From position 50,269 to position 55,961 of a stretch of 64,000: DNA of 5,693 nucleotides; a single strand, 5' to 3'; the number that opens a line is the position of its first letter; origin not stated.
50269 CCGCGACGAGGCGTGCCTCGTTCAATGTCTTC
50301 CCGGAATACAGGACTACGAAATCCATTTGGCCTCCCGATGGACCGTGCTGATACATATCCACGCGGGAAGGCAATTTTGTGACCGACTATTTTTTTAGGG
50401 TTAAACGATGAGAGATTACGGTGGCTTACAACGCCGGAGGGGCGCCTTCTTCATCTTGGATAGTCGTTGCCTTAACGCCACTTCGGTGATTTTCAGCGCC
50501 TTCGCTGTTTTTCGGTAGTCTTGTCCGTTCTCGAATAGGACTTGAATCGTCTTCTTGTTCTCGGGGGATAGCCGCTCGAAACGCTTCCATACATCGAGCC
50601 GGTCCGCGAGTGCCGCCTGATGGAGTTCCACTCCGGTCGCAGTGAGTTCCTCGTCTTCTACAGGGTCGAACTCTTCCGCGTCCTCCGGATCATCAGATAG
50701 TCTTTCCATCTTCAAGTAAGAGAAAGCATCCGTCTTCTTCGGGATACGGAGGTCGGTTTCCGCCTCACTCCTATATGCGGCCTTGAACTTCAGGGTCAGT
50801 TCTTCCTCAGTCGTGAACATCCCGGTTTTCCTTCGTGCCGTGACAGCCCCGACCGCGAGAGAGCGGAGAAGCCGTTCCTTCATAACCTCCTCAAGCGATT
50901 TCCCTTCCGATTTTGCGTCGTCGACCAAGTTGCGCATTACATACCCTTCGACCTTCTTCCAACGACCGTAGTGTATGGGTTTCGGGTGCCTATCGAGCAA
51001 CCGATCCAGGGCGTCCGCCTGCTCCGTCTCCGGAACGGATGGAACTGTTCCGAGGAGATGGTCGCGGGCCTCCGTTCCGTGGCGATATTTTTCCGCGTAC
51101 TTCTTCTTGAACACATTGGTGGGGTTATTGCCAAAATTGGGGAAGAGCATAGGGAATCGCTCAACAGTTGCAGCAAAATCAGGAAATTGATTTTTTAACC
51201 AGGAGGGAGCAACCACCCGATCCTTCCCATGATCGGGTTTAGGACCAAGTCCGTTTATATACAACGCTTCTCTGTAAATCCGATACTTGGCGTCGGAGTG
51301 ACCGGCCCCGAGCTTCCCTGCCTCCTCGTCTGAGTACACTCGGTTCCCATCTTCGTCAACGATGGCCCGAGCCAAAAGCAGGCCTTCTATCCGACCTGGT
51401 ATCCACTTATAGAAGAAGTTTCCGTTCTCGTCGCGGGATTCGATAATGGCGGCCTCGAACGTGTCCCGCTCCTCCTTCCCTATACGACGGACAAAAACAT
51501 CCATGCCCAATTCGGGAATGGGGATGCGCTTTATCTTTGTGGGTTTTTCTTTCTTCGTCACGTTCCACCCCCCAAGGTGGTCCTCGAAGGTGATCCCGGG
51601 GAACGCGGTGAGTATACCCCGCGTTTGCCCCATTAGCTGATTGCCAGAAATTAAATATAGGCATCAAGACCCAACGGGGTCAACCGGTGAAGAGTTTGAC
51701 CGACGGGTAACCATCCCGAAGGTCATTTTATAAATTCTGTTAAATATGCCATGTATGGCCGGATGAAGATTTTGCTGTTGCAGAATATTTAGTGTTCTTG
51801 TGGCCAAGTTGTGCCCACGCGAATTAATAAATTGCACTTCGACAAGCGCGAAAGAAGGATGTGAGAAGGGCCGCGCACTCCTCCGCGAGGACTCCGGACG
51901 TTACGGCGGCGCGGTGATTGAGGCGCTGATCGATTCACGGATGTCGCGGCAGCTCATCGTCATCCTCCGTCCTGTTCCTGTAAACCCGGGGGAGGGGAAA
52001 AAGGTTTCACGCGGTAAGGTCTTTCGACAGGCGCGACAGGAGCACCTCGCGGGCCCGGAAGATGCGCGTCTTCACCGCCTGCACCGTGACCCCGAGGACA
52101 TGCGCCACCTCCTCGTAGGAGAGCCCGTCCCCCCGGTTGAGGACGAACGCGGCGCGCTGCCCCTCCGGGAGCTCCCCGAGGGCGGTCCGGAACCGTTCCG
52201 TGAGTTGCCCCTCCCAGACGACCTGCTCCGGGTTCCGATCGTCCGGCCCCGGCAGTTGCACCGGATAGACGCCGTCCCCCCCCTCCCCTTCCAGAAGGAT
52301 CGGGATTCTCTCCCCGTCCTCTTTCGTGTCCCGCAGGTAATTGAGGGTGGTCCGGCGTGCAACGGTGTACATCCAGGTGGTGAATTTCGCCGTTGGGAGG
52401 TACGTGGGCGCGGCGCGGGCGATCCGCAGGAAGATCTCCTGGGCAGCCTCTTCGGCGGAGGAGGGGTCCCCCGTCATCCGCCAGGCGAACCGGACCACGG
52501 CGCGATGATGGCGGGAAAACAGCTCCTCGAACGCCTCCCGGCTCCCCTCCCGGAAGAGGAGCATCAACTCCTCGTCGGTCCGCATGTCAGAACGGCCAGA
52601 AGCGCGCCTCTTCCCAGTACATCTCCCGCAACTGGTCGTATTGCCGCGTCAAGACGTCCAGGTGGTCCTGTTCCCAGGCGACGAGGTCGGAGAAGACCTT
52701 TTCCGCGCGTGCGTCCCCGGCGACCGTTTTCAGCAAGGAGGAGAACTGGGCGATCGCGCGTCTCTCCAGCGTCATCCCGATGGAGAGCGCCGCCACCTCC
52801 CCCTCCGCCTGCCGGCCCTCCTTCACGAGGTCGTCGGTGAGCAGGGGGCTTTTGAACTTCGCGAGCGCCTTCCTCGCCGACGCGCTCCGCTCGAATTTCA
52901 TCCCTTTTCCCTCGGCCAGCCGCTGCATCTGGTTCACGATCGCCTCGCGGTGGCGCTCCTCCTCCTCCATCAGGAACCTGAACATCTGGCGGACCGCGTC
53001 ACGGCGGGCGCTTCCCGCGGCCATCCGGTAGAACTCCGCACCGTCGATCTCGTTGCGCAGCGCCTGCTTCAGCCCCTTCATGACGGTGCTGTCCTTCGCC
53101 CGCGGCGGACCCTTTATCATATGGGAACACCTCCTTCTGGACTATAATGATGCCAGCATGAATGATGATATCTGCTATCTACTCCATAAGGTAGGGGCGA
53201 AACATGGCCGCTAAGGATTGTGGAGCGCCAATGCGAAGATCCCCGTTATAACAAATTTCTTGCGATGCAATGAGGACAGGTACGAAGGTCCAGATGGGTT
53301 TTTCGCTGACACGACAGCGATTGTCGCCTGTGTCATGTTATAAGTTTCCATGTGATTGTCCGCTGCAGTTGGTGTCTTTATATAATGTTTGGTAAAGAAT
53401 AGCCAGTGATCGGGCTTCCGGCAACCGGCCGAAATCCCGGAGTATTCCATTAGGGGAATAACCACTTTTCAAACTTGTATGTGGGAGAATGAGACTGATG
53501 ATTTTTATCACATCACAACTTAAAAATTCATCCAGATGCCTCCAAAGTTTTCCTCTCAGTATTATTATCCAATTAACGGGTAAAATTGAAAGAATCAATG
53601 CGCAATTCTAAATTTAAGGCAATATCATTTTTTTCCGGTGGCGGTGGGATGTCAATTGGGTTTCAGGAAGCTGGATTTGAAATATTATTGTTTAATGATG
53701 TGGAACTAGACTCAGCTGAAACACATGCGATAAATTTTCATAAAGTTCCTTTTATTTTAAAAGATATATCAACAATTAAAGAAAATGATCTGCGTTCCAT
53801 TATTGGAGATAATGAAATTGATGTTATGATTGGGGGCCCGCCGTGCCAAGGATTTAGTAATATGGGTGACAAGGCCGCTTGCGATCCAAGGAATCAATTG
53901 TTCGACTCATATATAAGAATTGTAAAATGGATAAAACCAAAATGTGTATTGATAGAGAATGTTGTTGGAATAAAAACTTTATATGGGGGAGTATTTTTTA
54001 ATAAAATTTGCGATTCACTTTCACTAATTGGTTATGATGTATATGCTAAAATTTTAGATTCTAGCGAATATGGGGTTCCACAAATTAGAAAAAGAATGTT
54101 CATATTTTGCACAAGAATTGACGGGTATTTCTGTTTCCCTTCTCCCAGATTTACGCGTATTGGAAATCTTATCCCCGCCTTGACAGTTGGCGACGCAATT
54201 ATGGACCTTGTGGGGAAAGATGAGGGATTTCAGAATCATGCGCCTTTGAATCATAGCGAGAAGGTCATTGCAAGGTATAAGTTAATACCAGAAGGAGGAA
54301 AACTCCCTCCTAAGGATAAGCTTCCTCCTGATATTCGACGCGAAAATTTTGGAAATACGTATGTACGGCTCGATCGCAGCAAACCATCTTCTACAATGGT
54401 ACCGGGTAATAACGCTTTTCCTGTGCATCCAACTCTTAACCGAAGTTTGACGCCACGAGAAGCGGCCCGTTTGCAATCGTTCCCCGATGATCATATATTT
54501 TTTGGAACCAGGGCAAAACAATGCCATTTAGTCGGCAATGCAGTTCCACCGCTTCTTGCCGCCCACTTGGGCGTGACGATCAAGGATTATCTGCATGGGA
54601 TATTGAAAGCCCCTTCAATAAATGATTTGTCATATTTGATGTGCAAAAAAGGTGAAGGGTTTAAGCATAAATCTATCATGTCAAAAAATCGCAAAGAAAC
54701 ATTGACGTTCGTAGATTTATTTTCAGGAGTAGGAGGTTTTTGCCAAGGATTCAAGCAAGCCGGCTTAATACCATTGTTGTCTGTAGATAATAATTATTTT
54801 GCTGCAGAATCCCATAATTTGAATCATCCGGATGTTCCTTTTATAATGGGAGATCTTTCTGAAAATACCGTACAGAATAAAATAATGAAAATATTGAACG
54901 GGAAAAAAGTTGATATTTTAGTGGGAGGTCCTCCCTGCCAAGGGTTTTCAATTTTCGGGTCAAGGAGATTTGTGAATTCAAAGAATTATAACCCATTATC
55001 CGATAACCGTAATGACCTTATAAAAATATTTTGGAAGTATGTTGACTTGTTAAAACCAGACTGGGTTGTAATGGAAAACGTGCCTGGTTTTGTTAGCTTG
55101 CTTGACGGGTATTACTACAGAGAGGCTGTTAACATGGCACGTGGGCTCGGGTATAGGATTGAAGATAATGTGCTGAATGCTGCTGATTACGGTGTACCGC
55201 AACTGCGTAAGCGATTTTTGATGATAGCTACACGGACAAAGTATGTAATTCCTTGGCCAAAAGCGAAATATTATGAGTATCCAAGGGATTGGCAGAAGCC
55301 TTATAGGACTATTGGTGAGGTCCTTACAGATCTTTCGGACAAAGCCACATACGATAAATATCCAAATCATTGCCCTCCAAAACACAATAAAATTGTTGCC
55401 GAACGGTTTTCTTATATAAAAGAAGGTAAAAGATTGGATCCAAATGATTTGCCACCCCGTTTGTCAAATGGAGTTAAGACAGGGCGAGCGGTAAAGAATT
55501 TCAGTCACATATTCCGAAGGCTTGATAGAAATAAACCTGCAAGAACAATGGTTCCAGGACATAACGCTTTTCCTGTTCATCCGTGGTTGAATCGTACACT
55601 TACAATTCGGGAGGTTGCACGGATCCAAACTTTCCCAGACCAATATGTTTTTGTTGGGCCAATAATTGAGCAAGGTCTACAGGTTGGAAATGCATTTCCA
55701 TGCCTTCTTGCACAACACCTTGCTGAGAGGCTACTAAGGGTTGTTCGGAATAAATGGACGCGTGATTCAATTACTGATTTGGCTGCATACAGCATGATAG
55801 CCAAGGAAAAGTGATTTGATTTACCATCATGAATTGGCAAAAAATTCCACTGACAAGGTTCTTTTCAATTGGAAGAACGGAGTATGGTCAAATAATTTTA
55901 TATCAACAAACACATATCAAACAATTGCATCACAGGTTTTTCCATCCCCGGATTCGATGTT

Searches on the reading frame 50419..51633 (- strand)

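Call 89: search_protein_families(library=pfam, proteins=[window:50419-51633:-], max_evalue=0.001)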
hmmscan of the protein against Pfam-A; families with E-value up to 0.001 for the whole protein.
window:50419-51633:- (405 aa): 1 family
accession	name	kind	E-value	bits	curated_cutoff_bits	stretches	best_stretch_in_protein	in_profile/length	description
PF13556.12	HTH_30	-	0.00013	22.1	27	1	361-395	3-37/59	PucR C-terminal helix-turn-helix domain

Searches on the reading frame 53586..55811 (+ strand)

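Call 4: search_protein_families(library=pfam, proteins=[window:53586-55811:+], max_evalue=0.01)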
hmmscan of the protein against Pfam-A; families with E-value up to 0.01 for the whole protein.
window:53586-55811:+ (742 aa): 3 families
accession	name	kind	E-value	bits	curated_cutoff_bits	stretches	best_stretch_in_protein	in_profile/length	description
PF00145.23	DNA_methylase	-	4.7e-123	411.2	22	2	10-333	1-323/324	C-5 cytosine-specific DNA methylase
PF01728.25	FtsJ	-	3e-05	24.5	24.1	1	359-446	7-96/181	FtsJ-like methyltransferase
PF09445.16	Methyltransf_15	-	0.00013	22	22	0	375-470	4-100/165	RNA cap guanine-N2 methyltransferase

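Call 5: search_protein_families(library=padloc, proteins=[window:53586-55811:+], max_evalue=0.01)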
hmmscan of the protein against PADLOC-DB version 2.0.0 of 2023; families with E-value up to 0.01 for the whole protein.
window:53586-55811:+ (742 aa): 64 families (the best 25 are shown)
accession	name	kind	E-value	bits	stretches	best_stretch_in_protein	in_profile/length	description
PDLC03378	MTase_II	-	1.4e-180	598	2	9-340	2-334/344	Type II methyltransferase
PDLC03234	MTase_II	-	2.7e-180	597.5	4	7-208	2-202/375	Type II methyltransferase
PDLC03326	MTase_II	-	1.5e-152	506.5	3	373-726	5-382/412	Type II methyltransferase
PDLC00033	DruM2|DruM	-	2.7e-152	505.3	2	6-337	18-365/368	DNA cytosine methylase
PDLC03237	MTase_II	-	9.2e-140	465.4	4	371-568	792-987/1036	Type II methyltransferase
PDLC03272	MTase_II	-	3.5e-122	406.4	2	3-341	68-395/407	Type II methyltransferase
PDLC00026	DruM2|DruM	-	1.1e-111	371.6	2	8-338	3-320/336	DNA cytosine methylase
PDLC02649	DrmMII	-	2.5e-103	344.3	5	72-208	110-247/422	DrmMII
PDLC02648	DrmMII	-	1.1e-101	339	4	366-562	15-243/468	DrmMII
PDLC02656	DrmMII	-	1.8e-94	315.3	4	371-584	3-233/491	DrmMII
PDLC00030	DruM2|DruM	-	9.8e-94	312.6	3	369-722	2-366/380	DNA cytosine methylase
PDLC00027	DruM2|DruM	-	1.2e-93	312.3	4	7-212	9-213/361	DNA cytosine methylase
PDLC00031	DruM2|DruM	-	5.9e-93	309.8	4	7-216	9-217/361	DNA cytosine methylase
PDLC02650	DrmMII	-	2.4e-91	304.8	5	517-725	210-419/435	DrmMII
PDLC03225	MTase_II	-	2.5e-87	292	6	590-723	470-601/615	Type II methyltransferase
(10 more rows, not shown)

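Call 6: search_protein_families(library=ncbifam, proteins=[window:53586-55811:+], max_evalue=0.01)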
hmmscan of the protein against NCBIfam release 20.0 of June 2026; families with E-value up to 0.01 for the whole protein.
window:53586-55811:+ (742 aa): 2 families
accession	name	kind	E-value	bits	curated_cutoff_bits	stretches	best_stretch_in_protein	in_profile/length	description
TIGR00675.1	dcm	superfamily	1.2e-101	340.6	100.65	2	13-327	2-324/329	DNA (cytosine-5-)-methyltransferase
NF007772.0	PRK10458.1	subfamily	1.9e-17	63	710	2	6-153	85-255/472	DNA cytosine methylase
